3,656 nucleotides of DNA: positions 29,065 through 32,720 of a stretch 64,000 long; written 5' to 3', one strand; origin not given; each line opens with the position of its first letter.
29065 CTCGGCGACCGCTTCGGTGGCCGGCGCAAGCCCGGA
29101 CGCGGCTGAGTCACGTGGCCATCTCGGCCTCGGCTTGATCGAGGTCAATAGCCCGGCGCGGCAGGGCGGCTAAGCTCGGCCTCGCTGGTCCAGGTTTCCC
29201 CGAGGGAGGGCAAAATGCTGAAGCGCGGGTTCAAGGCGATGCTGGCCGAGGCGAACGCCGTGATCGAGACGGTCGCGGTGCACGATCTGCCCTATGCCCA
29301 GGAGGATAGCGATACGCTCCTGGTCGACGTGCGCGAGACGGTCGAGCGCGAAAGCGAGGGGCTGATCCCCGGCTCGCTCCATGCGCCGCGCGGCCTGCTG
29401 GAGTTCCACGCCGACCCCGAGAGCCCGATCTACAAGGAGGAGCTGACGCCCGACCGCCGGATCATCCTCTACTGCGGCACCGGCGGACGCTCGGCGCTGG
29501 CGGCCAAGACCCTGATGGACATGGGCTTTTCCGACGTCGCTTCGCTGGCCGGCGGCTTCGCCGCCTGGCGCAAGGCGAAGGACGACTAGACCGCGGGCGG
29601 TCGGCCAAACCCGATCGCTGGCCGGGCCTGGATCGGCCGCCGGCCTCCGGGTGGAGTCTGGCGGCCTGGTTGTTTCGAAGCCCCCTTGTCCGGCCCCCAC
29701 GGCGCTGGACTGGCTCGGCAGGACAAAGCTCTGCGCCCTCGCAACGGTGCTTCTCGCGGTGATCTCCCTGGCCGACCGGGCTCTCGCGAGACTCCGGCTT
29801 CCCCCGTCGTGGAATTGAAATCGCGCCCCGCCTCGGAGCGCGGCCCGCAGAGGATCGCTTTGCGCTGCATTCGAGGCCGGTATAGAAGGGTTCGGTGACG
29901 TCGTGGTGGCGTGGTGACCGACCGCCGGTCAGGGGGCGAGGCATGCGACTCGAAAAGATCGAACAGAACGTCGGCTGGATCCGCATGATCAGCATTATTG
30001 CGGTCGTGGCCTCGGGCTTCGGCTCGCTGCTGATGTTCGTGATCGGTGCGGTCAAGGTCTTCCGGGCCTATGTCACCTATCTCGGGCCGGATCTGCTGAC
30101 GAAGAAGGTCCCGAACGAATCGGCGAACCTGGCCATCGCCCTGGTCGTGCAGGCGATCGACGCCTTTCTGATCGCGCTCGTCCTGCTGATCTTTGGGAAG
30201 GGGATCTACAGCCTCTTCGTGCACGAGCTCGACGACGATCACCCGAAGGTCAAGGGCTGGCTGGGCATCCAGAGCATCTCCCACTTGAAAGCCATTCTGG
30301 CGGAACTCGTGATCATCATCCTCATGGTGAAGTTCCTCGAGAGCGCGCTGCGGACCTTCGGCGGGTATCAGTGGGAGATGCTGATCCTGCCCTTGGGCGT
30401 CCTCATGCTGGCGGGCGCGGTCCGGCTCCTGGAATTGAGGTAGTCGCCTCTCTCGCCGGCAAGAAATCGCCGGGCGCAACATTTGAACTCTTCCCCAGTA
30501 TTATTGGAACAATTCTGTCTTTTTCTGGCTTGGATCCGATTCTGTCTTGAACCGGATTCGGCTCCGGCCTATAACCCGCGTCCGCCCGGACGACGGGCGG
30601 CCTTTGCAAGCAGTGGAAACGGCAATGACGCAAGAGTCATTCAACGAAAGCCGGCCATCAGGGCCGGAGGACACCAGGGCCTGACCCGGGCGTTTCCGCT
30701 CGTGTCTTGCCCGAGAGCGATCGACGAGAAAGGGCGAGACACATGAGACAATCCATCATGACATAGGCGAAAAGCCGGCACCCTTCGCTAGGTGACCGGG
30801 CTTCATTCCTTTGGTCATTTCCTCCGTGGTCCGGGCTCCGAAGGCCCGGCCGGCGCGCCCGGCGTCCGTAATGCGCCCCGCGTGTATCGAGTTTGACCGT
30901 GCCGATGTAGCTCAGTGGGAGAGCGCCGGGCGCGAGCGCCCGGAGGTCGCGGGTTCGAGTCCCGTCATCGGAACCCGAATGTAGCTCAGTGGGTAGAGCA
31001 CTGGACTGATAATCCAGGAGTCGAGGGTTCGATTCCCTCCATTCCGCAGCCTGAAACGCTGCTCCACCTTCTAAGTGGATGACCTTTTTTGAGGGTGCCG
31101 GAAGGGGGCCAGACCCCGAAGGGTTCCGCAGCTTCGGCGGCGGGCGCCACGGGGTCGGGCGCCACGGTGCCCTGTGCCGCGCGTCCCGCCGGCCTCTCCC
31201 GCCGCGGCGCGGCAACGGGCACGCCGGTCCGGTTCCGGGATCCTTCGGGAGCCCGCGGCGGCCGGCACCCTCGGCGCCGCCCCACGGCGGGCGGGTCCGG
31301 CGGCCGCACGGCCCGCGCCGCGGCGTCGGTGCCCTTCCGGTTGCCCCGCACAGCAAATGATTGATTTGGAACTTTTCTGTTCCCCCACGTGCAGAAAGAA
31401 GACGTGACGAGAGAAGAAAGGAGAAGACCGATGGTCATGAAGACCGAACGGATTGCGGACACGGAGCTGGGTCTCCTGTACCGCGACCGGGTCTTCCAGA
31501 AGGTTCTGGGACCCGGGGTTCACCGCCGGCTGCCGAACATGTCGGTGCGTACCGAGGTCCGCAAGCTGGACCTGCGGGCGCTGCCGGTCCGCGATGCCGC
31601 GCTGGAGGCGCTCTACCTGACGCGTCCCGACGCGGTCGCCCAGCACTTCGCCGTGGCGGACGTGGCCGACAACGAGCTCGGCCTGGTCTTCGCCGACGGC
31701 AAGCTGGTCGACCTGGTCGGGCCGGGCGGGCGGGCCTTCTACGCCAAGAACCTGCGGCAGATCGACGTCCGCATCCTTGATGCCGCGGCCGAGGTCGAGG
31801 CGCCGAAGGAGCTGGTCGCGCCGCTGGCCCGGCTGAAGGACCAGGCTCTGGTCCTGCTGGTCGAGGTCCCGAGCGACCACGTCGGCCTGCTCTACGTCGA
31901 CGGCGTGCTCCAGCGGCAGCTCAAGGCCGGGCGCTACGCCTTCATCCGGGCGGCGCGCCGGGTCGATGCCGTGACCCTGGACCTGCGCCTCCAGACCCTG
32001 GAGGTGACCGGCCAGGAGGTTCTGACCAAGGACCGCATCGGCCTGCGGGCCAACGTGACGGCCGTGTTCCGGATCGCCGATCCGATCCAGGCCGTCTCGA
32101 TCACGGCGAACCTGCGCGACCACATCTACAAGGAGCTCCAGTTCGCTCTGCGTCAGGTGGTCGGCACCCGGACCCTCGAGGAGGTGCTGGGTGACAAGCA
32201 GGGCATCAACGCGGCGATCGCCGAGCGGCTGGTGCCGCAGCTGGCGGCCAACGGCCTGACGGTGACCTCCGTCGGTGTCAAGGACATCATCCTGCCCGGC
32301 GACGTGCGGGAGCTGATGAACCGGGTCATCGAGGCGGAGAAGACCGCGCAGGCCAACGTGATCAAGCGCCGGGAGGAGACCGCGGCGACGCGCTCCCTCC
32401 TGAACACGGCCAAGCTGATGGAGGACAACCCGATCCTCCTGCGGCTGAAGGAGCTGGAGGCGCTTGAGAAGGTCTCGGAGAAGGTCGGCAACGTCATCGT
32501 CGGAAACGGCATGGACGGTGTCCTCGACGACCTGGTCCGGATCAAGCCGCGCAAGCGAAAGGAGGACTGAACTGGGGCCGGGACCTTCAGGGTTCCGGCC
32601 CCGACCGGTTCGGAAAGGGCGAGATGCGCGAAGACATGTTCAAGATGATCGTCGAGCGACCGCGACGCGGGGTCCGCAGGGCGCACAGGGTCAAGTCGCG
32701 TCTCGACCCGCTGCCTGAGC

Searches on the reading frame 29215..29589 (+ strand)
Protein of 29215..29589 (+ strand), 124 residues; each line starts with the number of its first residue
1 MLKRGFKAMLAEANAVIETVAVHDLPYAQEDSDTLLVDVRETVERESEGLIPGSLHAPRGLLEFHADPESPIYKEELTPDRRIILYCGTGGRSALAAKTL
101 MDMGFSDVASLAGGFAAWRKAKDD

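Call 3: search_protein_families(library=pfam, proteins=[window:29215-29589:+], max_evalue=0.1)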
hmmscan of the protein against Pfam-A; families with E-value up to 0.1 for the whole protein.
window:29215-29589:+ (124 aa): 1 family
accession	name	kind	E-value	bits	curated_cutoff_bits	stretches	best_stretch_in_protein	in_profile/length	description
PF00581.25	Rhodanese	-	5.5e-19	68.9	22.2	1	28-120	8-101/102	Rhodanese-like domain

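Call 4: search_protein_families(library=ncbifam, proteins=[window:29215-29589:+], max_evalue=0.1)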
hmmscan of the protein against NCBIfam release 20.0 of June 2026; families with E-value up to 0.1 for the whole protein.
window:29215-29589:+ (124 aa): 18 families
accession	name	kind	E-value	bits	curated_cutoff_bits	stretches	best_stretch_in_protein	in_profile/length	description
NF006444.0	PRK08762.1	equivalog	4.8e-19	68.2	449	1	7-121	4-110/387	molybdopterin-synthase adenylyltransferase MoeB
NF005902.0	PRK07878.1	equivalog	1.1e-11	44.3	647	1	13-121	282-384/392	adenylyltransferase/sulfurtransferase MoeZ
NF041203.1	rhodanese_LYCAU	equivalog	3.6e-10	39.6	115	1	14-122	17-120/126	rhodanese-related (seleno)protein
NF005646.0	PRK07411.1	equivalog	7.7e-09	35.2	633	1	7-123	271-384/390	molybdopterin-synthase adenylyltransferase MoeB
NF001195.0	PRK00162.1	equivalog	7.5e-08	32.6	102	1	20-121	7-99/108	thiosulfate sulfurtransferase GlpE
NF045521.1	rhoda_near_glyco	subfamily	8.1e-08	32.2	145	1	15-121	15-111/144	rhodanese homology domain-containing protein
NF001133.1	PRK00142.1-1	equivalog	8.1e-07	28.8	170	1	15-119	103-204/229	oxygen-dependent tRNA uridine(34) hydroxylase TrhO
NF045694.1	seleno_TsoB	exception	2.2e-05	22.7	805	1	16-121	45-152/572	rhodanese/DsbD fusion-like selenoprotein TsoB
NF008750.0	PRK11784.1-2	equivalog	7.6e-05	21.9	241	1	78-120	85-127/346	tRNA 2-selenouridine(34) synthase MnmH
TIGR04271.1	ThiI_C_thiazole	equivalog_domain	0.00014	21.9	70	1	30-108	23-96/101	thiazole biosynthesis protein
TIGR03167.1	tRNA_sel_U_synt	equivalog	0.00094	18.7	219.75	1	81-120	75-114/311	tRNA 2-selenouridine(34) synthase MnmH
NF008752.0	PRK11784.1-4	equivalog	0.0014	17.5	266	1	82-120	92-130/357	tRNA 2-selenouridine(34) synthase MnmH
NF007627.0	PRK10287.1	equivalog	0.0045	17.2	102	1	78-115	56-94/104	thiosulfate sulfurtransferase PspE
TIGR04568.1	arch_SelU_Nterm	equivalog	0.0052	16.6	200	0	76-120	170-214/215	selenouridine synthase SelU-like subunit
TIGR02981.1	phageshock_pspE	exception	0.012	15.9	126.3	1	79-113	55-91/101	thiosulfate sulfurtransferase PspE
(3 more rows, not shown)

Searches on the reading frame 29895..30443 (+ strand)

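Call 3: search_protein_families(library=pfam, proteins=[window:29895-30443:+], max_evalue=0.1)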
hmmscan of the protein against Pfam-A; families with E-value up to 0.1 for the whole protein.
window:29895-30443:+ (182 aa): 1 family
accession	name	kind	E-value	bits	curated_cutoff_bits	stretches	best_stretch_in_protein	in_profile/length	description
PF03350.21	UPF0114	-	9.6e-26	90.8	23.1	1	29-150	4-116/117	Uncharacterized protein family, UPF0114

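Call 4: search_protein_families(library=ncbifam, proteins=[window:29895-30443:+], max_evalue=0.1)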
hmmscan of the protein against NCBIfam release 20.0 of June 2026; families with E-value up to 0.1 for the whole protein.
window:29895-30443:+ (182 aa): 1 family
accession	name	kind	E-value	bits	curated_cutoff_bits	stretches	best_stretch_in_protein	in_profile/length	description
NF007895.0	PRK10599.1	equivalog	0.0023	17.2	505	1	69-152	158-245/366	sodium-potassium/proton antiporter ChaA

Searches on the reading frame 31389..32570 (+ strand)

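Call 3: search_protein_families(library=pfam, proteins=[window:31389-32570:+], max_evalue=0.1)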
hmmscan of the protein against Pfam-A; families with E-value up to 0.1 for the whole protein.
window:31389-32570:+ (393 aa): 2 families
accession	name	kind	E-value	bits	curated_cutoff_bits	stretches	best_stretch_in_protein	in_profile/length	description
PF01145.31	Band_7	-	1.1e-30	107.4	23.6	1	159-330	2-175/176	SPFH domain / Band 7 family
PF13421.11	Band_7_1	-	0.00049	20.2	24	1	235-312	130-205/211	SPFH domain-Band 7 family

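Call 4: search_protein_families(library=ncbifam, proteins=[window:31389-32570:+], max_evalue=0.1)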
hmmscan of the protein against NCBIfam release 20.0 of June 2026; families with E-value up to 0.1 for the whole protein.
window:31389-32570:+ (393 aa): 4 families
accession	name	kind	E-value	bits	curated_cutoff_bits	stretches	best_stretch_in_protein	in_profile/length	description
TIGR01933.1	hflK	equivalog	7e-10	38.8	159.4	1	201-324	44-169/261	FtsH protease activity modulator HflK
NF058507.1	FlotScfldFlot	equivalog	0.00035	19.8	700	1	195-300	69-183/477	flotillin lipid rafts scaffold protein FloT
TIGR01932.1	hflC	equivalog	0.0057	15.5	134.4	0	196-272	64-145/318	protease modulator HflC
NF008181.0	PRK10930.1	equivalog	0.03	13.1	660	1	210-324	148-265/419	FtsH protease activity modulator HflK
